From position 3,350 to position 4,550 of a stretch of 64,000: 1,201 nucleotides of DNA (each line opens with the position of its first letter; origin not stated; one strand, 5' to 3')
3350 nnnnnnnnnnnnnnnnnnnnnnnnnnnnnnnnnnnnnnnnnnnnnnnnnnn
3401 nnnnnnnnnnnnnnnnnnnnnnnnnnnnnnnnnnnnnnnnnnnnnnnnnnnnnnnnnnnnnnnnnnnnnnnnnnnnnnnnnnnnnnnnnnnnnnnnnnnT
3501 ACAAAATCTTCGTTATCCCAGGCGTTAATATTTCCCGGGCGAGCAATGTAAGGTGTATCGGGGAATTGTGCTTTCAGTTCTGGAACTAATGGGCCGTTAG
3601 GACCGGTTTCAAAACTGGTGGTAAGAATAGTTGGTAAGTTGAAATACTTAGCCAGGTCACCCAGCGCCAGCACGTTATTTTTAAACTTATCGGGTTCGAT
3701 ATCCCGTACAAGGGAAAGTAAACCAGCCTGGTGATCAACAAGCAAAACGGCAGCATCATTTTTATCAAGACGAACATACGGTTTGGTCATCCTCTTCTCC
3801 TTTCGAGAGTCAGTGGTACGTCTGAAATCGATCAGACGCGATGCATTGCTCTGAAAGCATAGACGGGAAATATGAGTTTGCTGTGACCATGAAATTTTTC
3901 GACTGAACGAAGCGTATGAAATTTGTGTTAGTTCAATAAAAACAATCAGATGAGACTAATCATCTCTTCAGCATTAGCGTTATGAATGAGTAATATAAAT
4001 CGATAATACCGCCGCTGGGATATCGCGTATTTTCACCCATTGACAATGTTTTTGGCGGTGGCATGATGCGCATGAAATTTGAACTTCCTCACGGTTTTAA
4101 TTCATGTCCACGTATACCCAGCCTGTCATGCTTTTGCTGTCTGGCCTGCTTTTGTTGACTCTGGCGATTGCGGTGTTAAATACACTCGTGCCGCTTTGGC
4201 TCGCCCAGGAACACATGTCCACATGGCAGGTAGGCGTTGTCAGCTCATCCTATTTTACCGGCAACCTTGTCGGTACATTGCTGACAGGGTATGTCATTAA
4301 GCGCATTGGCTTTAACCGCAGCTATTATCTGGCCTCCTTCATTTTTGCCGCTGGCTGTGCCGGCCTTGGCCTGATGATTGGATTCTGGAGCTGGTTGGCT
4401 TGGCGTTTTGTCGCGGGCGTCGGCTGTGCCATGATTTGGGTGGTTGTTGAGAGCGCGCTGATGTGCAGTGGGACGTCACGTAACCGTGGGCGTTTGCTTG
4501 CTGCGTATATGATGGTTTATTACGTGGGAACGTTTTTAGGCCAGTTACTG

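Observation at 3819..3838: Inverted repeat in the ycaC leader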

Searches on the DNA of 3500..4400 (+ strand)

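Call 6: search_rna_families(source=window, start=3500, end=4400, threshold=evalue, max_evalue=10)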
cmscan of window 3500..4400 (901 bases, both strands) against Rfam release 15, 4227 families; matches with E-value up to 10: 2.
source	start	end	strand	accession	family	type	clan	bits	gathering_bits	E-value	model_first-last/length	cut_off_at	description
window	3903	3971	-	RF01587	snoR10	Gene; snRNA; snoRNA; CD-box;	-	19.9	65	9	1-71/71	no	small nucleolar RNA snoR10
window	3944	4013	-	RF01130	sR46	Gene; snRNA; snoRNA; CD-box;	-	13.9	50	1.9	1-56/56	no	Small nucleolar RNA sR46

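Call 10: search_dna_similar(query=window:3640-4260:+, collection=ecoli_genomes, mode=near, max_rows=30, rows=spread)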
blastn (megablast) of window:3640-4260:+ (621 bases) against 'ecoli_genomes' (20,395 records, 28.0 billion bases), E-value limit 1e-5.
Records with a match: 5425; places in all: 5439; records where one place covers at least 80% of the query: 5416.
Genomes with a match: 5425 of 5426; with a place that covers at least 80% of the query: 5416. Places per genome that has any: lowest 1, median 1, highest 2. On chromosomes: 5432 places; on plasmids: 7.
Best place of each record, by identity: >=99% 2296; 95-99% 3129.
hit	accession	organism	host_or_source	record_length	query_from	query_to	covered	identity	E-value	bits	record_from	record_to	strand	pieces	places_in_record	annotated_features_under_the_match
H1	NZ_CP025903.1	Escherichia coli strain 300709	Homo sapiens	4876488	1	621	100%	100.0%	0e+0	1164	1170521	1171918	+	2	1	IS1-like element IS1A family transposase | ycaD: MFS transporter | ycaC: isochorismate family cysteine hydrolase YcaC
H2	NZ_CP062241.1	Escherichia coli strain AML001_ev01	not applicable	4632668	1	621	100%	100.0%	0e+0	1147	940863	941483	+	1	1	ycaD: MFS transporter | ycaC: isochorismate family cysteine hydrolase YcaC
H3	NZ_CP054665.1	Escherichia coli strain IGC_EcoliInv_1.1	Mus musculus (G2 mouse)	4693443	1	621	100%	100.0%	0e+0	1147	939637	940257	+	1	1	ycaD: MFS transporter | ycaC: isochorismate family cysteine hydrolase YcaC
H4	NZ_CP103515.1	Escherichia coli strain 5444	Homo sapiens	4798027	1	621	100%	100.0%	0e+0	1147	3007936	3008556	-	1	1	ycaD: MFS transporter | ycaC: isochorismate family cysteine hydrolase YcaC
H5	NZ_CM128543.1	Escherichia coli strain MMC-J-0105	Homo sapiens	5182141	1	621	100%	100.0%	0e+0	1147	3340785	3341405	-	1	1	ycaD: MFS transporter | ycaC: isochorismate family cysteine hydrolase YcaC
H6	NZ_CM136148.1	Escherichia coli strain PRO_A-2576-6M-A_ESBL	Homo sapiens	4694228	1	621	100%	100.0%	0e+0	1147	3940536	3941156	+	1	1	ycaD: MFS transporter | ycaC: isochorismate family cysteine hydrolase YcaC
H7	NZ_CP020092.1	Escherichia coli strain 13E0725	cattle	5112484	1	621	100%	99.8%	0e+0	1142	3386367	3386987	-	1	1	ycaD: MFS transporter | ycaC: isochorismate family cysteine hydrolase YcaC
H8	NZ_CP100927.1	Escherichia coli strain ET729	sediment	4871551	1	621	100%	99.8%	0e+0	1142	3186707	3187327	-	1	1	ycaD: MFS transporter | ycaC: isochorismate family cysteine hydrolase YcaC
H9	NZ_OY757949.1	Escherichia coli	-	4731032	1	621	100%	99.8%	0e+0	1142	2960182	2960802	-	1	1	ycaD: MFS transporter | ycaC: isochorismate family cysteine hydrolase YcaC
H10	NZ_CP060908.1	Escherichia coli strain EC19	Homo sapiens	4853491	1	621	100%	99.7%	0e+0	1136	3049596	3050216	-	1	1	ycaD: MFS transporter | ycaC: isochorismate family cysteine hydrolase YcaC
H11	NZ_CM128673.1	Escherichia coli strain EC61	blood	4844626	1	621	100%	99.7%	0e+0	1136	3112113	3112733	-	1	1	ycaD: MFS transporter | ycaC: isochorismate family cysteine hydrolase YcaC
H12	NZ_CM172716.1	Escherichia coli strain FCI55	Homo sapiens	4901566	1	621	100%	99.5%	0e+0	1131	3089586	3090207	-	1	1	ycaD: MFS transporter | ycaC: isochorismate family cysteine hydrolase YcaC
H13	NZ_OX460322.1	Escherichia coli strain EC0880B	Derived from parental isolate EC0880B ...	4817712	1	621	100%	99.5%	0e+0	1131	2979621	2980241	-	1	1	ycaD: MFS transporter | ycaC: isochorismate family cysteine hydrolase YcaC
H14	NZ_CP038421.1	Escherichia coli O157:H7 strain 7636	bovine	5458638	1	621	100%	98.7%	0e+0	1103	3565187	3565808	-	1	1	ycaD: MFS transporter | ycaC: isochorismate family cysteine hydrolase YcaC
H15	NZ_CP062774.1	Escherichia coli O157:H7 strain Z563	Bovine Faeces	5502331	1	621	100%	98.7%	0e+0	1103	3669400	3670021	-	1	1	ycaD: MFS transporter | ycaC: isochorismate family cysteine hydrolase YcaC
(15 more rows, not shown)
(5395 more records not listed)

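Call 59: search_dna_similar(query=window:3788-3863:-, collection=ecoli_genomes, mode=near, max_rows=25, rows=spread)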
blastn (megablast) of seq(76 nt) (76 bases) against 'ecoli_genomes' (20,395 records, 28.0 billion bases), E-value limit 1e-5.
Records with a match: 5424; places in all: 5430; records where one place covers at least 80% of the query: 5421.
Genomes with a match: 5424 of 5426; with a place that covers at least 80% of the query: 5421. Places per genome that has any: lowest 1, median 1, highest 2. On chromosomes: 5423 places; on plasmids: 7.
Best place of each record, by identity: >=99% 1943; 95-99% 3480; 90-95% 1.
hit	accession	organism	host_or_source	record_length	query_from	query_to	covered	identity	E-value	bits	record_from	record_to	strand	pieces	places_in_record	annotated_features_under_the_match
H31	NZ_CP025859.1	Escherichia coli strain 504239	Homo sapiens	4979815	1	76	100%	100.0%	3e-31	141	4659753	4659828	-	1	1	ycaC: isochorismate family cysteine hydrolase YcaC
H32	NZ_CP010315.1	Escherichia coli strain 789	Turkey with septicemic infection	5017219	1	76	100%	100.0%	3e-31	141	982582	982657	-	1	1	ycaC: isochorismate family cysteine hydrolase YcaC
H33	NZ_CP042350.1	Escherichia coli strain RM10410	crow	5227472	1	76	100%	100.0%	3e-31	141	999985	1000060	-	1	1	ycaC: isochorismate family cysteine hydrolase YcaC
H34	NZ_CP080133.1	Escherichia coli strain PK8277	chicken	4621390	1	76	100%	100.0%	3e-31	141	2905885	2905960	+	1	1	ycaC: isochorismate family cysteine hydrolase YcaC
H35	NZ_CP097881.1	Escherichia coli str. K-12 substr. MG1655 strain K-12 ...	not applicable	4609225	1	76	100%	100.0%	3e-31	141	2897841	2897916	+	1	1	ycaC: isochorismate family cysteine hydrolase YcaC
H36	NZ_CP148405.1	Escherichia coli strain Z1323CEC0018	Chicken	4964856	1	76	100%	100.0%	3e-31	141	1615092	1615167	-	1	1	ycaC: isochorismate family cysteine hydrolase YcaC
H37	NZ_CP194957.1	Escherichia coli strain EC15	Homo sapiens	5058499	1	76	100%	100.0%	3e-31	141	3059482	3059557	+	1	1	ycaC: isochorismate family cysteine hydrolase YcaC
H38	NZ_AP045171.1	Escherichia coli strain JNEC-KY175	Homo sapiens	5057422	1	76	100%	100.0%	3e-31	141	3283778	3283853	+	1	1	ycaC: isochorismate family cysteine hydrolase YcaC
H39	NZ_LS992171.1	Escherichia coli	-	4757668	1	76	100%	100.0%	3e-31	141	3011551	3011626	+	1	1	ycaC: isochorismate family cysteine hydrolase YcaC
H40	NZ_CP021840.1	Escherichia coli strain EC974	Homo sapiens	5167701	1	76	100%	98.7%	2e-29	135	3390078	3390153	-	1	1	ycaC: isochorismate family cysteine hydrolase YcaC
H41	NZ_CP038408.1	Escherichia coli O157:H7 strain 86-24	Homo sapiens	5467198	1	76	100%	98.7%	2e-29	135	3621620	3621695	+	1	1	ycaC: isochorismate family cysteine hydrolase YcaC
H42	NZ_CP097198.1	Escherichia coli strain 2-1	pig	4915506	1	76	100%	98.7%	2e-29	135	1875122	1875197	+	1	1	ycaC: isochorismate family cysteine hydrolase YcaC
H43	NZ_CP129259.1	Escherichia coli strain STEC1587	Homo sapiens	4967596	1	76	100%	98.7%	2e-29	135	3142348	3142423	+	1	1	ycaC: isochorismate family cysteine hydrolase YcaC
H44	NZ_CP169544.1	Escherichia coli O157:H7 strain AC-3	Soil from greenhouses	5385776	1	76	100%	98.7%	2e-29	135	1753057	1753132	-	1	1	ycaC: isochorismate family cysteine hydrolase YcaC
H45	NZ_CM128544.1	Escherichia coli strain MMC-J-0091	Homo sapiens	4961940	1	76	100%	98.7%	2e-29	135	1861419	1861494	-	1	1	ycaC: isochorismate family cysteine hydrolase YcaC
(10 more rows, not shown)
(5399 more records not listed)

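Call 76: search_dna_similar(query=window:3791-3849:-, collection=plasmids, mode=distant, max_rows=12, max_evalue=0.01)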
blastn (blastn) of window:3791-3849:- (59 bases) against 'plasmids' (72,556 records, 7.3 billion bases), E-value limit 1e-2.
Records with a match: 11; places in all: 11; records where one place covers at least 80% of the query: 11.
Best place of each record, by identity: 95-99% 11.
By first word of the organism name: Escherichia 11.
By predicted mobility (MOB-suite, as given by PLSDB): non-mobilizable 11.
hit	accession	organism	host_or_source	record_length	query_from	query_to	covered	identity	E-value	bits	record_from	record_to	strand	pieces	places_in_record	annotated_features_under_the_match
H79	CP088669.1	Escherichia coli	Homo sapiens,blood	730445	1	59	100%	98.3%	3e-20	103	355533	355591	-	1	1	none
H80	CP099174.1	Escherichia coli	culture,Pooled soil sample collected ...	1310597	1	59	100%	98.3%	3e-20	103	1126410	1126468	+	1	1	none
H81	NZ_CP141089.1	Escherichia coli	Homo sapiens,Infected Human Urine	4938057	1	59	100%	98.3%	3e-20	103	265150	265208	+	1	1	none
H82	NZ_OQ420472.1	Escherichia coli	-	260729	1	59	100%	98.3%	3e-20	103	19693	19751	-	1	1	none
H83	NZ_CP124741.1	Escherichia coli O157:H7 str. EDL933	Homo sapiens,feces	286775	1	59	100%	98.3%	3e-20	103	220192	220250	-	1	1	none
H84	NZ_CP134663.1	Escherichia coli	Larus michahellis,bacteria,cloaca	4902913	1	59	100%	98.3%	3e-20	103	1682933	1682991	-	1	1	none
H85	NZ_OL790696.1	Escherichia coli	-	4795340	1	59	100%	96.6%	4e-19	99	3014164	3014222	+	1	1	none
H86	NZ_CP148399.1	Escherichia coli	Homo sapiens,single cell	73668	1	59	100%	96.6%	4e-19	99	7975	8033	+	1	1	none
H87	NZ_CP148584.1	Escherichia coli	Homo sapiens,single cell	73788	1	59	100%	96.6%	4e-19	99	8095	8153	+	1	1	none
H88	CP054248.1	Escherichia coli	Homo sapiens,bone infection of foot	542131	1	59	100%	96.6%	5e-18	95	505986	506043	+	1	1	none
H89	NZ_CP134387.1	Escherichia coli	Homo sapiens,feces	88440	1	59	100%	96.6%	5e-18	95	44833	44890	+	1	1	none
